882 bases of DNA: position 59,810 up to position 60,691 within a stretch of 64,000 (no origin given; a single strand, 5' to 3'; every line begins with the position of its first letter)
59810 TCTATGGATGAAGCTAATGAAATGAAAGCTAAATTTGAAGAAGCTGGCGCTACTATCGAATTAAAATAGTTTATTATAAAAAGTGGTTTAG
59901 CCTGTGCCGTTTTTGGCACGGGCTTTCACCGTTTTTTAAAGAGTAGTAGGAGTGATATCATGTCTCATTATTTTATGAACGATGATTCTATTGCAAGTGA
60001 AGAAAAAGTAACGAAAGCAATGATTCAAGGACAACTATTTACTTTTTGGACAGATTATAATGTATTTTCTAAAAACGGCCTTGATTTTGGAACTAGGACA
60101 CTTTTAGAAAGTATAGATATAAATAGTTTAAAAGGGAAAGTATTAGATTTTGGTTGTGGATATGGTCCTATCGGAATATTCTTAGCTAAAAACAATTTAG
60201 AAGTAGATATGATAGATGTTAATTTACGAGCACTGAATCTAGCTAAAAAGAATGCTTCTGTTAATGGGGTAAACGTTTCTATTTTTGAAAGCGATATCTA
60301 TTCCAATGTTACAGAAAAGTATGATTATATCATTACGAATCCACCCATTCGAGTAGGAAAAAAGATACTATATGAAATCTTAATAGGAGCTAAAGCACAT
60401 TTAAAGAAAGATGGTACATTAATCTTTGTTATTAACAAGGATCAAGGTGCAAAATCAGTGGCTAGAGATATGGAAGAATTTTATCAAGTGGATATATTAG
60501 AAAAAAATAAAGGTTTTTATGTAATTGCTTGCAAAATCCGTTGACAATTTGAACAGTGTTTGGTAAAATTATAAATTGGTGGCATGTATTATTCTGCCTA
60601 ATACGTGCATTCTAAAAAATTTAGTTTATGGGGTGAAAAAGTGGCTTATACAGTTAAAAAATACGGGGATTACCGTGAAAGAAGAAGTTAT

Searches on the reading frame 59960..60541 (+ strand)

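Call 59: search_protein_families(library=pfam, proteins=[window:59960-60541:+], max_evalue=0.00001)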
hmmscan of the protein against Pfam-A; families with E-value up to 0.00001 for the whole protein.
window:59960-60541:+ (194 aa): 7 families
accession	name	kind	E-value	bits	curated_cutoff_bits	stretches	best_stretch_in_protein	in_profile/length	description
PF05175.20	MTS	-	2e-45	154.9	23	1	28-189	3-169/170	Methyltransferase small domain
PF13649.12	Methyltransf_25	-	2.2e-09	38.3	27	1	61-152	1-97/97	Methyltransferase domain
PF13847.12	Methyltransf_31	-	5.7e-09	36.2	27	1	59-156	5-109/145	Methyltransferase domain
PF06325.19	PrmA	-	7.7e-09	35.9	22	1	49-190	152-292/296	Ribosomal protein L11 methyltransferase (PrmA)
PF03848.20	TehB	-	8.9e-07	29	20.4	1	58-127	31-102/193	Tellurite resistance protein TehB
PF08242.18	Methyltransf_12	-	1.5e-06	29.3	30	1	62-153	1-97/98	Methyltransferase domain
PF13489.12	Methyltransf_23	-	7.8e-06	26.2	27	0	54-156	19-116/164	Methyltransferase domain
